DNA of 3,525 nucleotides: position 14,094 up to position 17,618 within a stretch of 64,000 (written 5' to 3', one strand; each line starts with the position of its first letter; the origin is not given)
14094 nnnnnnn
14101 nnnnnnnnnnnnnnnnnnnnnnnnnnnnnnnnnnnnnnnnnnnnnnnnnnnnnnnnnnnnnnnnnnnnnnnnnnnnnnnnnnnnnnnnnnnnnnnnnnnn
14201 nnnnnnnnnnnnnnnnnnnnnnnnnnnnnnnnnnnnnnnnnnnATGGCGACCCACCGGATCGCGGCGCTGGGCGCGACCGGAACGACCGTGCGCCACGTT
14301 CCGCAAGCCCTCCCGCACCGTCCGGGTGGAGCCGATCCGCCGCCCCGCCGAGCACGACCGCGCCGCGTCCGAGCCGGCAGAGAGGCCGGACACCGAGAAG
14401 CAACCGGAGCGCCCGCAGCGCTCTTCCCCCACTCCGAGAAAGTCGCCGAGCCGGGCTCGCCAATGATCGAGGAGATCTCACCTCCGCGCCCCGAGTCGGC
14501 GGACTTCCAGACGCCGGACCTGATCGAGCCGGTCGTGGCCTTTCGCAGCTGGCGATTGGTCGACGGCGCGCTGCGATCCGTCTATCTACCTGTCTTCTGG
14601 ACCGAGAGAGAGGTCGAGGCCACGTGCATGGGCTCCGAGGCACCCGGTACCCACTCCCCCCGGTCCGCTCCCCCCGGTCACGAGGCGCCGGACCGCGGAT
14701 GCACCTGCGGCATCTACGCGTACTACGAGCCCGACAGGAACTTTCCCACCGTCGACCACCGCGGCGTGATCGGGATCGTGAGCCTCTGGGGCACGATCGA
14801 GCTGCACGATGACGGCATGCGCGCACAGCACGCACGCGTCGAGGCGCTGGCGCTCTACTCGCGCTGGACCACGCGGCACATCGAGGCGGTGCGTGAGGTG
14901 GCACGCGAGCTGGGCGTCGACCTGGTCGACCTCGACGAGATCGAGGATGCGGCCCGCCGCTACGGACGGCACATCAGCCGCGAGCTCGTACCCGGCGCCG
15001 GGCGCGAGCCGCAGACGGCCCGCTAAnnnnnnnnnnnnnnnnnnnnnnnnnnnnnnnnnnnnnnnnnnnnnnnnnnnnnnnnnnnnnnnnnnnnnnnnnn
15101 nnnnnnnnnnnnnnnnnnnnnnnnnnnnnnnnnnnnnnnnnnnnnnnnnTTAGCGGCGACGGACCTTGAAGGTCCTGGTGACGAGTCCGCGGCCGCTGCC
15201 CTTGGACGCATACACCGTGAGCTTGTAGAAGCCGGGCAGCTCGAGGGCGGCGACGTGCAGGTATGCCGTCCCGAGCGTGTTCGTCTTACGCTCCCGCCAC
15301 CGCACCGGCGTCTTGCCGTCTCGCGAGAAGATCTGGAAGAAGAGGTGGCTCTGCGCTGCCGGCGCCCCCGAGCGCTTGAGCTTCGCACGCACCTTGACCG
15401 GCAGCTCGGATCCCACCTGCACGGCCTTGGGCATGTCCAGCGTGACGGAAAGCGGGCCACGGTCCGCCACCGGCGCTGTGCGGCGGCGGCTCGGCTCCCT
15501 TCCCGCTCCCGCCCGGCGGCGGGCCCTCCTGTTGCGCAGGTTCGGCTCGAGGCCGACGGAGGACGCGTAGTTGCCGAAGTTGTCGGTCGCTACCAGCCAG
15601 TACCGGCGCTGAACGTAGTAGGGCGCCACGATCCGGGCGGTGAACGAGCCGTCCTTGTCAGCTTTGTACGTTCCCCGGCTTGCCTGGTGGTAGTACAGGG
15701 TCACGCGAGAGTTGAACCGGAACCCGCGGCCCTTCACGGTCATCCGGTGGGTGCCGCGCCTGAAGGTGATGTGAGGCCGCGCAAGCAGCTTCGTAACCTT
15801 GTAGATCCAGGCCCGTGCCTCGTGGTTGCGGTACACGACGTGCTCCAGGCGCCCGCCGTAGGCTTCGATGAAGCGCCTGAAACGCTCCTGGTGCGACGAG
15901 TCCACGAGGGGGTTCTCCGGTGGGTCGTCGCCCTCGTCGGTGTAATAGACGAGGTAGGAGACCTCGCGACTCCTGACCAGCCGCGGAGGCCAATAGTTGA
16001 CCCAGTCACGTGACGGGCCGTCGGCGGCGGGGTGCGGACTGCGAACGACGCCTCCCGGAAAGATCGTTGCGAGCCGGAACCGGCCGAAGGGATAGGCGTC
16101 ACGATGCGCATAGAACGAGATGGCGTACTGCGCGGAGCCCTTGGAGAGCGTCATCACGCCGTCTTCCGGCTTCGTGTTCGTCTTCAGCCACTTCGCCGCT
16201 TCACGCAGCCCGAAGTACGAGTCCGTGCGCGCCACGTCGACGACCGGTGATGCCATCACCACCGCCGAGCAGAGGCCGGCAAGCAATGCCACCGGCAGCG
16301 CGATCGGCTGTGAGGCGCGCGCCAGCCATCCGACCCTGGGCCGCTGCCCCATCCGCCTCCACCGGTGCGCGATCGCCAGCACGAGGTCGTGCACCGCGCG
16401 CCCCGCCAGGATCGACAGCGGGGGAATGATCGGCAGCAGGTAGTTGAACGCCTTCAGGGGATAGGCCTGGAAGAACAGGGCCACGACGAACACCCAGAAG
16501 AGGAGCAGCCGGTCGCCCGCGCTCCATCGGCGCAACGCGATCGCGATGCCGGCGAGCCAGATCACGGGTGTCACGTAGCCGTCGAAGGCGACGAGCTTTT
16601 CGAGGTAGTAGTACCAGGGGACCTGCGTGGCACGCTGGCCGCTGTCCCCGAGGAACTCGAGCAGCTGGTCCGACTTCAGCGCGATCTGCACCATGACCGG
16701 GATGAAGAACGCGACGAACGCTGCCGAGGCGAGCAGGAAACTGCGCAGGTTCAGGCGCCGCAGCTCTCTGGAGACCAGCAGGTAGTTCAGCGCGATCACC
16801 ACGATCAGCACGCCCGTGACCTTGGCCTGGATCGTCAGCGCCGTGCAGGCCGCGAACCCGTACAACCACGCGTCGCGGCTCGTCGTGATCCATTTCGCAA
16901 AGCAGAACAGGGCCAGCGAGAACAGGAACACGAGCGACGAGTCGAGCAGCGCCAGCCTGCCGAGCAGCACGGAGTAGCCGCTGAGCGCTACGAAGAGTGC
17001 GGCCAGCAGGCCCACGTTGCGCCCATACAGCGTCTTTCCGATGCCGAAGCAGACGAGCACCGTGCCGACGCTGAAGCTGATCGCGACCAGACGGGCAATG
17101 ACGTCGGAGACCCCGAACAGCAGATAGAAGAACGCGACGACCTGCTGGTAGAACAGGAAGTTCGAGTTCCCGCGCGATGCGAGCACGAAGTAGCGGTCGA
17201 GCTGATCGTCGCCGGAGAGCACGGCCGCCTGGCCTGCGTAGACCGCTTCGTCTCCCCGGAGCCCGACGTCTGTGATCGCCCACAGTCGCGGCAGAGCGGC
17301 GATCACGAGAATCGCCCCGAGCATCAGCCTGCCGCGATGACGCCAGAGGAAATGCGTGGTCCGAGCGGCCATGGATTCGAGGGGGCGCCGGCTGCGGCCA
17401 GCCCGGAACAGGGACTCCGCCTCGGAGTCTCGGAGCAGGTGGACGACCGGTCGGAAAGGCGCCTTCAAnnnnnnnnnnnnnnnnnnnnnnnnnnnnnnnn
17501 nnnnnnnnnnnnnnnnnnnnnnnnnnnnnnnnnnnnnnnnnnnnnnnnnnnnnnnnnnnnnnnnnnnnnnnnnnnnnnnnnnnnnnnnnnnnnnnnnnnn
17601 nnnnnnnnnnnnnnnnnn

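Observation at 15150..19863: Unusual glycosylation pair: GT2-GtrA-(N/G/H linker)-HprK-like P-loop fusion followed by a PMT/ArnT-like GT-C, divergent from a giant Thr/Pro-linker exoprotein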

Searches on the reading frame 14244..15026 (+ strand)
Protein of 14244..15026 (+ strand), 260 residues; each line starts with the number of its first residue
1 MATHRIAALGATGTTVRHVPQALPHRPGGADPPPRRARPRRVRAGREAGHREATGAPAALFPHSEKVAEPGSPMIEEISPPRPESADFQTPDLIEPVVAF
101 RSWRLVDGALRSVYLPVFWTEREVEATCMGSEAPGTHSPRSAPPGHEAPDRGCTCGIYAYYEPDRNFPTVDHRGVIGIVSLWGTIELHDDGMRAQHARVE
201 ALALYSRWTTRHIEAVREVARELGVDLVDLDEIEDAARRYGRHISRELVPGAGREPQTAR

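Call 5: search_protein_families(library=pfam, proteins=[window:14244-15026:+], max_evalue=0.01)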
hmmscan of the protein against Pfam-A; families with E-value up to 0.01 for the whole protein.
window:14244-15026:+ (260 aa): 0 families

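Call 54: search_protein_families(library=ncbifam, proteins=[window:14244-15026:+], max_evalue=0.01)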
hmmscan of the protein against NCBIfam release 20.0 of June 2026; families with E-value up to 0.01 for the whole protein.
window:14244-15026:+ (260 aa): 1 family
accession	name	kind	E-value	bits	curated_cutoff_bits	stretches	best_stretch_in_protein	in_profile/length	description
NF011257.0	PRK14663.1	equivalog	0.0099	15.9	186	0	222-246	2-26/123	holo-[acyl-carrier-protein] synthase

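Call 73: search_protein_families(library=pfam, proteins=[window:14244-15026:+], max_evalue=1)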
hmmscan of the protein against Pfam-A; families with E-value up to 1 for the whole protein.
window:14244-15026:+ (260 aa): 1 family
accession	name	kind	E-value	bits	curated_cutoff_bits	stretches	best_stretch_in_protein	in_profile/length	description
PF21834.1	DUF6894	-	0.024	15.2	24.1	1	219-254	12-47/69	Domain of unknown function (DUF6894)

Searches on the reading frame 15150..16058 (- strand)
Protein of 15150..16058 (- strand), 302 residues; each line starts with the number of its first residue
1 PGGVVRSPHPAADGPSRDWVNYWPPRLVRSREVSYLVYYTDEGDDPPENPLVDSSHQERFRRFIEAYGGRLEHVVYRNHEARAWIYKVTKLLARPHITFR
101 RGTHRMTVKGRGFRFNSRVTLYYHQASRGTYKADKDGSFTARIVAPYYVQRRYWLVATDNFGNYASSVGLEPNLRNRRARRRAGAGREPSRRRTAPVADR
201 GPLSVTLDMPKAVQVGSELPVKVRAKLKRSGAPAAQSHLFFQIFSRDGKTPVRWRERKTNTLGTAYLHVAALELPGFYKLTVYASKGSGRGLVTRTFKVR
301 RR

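Call 73: search_protein_families(library=pfam, proteins=[window:15150-16058:-], max_evalue=1)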
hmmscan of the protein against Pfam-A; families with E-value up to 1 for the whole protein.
window:15150-16058:- (302 aa): 0 families

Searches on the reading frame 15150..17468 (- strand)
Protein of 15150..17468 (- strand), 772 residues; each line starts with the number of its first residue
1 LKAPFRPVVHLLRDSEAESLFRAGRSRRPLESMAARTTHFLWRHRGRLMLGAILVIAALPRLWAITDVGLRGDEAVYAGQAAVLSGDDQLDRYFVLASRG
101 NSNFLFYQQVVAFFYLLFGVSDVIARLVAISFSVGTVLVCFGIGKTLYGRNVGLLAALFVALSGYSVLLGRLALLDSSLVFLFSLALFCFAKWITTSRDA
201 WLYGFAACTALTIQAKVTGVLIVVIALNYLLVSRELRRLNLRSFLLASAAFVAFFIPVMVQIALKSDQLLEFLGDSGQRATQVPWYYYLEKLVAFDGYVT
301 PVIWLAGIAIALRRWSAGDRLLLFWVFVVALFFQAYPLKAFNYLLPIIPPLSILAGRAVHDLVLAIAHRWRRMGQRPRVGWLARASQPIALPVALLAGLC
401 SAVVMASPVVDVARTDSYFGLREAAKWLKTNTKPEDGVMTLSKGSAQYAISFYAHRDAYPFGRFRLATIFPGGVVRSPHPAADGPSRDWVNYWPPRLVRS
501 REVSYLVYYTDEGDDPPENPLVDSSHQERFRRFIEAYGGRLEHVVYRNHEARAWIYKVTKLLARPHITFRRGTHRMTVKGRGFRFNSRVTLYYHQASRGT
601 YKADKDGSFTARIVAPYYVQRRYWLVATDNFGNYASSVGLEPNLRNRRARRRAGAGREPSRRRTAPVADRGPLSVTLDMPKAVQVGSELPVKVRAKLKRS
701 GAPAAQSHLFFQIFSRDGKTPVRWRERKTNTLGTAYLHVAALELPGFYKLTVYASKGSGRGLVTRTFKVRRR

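Call 5: search_protein_families(library=pfam, proteins=[window:15150-17468:-], max_evalue=0.01)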
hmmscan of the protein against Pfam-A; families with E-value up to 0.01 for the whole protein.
window:15150-17468:- (772 aa): 2 families
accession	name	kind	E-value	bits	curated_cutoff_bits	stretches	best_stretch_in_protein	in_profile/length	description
PF13231.12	PMT_2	-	2.6e-12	47.7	26.1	1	110-259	9-158/160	Dolichyl-phosphate-mannose-protein mannosyltransferase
PF02366.24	PMT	-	6.9e-12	45.9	22.7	1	106-263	66-235/245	Dolichyl-phosphate-mannose-protein mannosyltransferase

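Call 6: search_protein_families(library=ncbifam, proteins=[window:15150-17468:-], max_evalue=0.01)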
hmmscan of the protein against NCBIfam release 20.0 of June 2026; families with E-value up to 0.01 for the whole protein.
window:15150-17468:- (772 aa): 3 families
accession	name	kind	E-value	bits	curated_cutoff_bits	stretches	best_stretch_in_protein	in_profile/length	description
TIGR03663.1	TIGR03663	subfamily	3e-05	23.2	126.25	1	51-248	5-197/435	flippase activity-associated protein Agl23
NF009784.2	PRK13279.1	equivalog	0.00031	19.5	567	1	116-367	74-340/539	lipid IV(A) 4-amino-4-deoxy-L-arabinosyltransferase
TIGR04154.1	archaeo_STT3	subfamily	0.007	14.8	450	0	302-439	375-514/831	oligosaccharyl transferase, archaeosortase A system-associated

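Call 48: search_solved_structures(query=window:15150-17468:-, max_evalue=1, show_alignments=1)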
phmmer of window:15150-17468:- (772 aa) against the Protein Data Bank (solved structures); distinct sequences matched with E-value up to 1: 0.
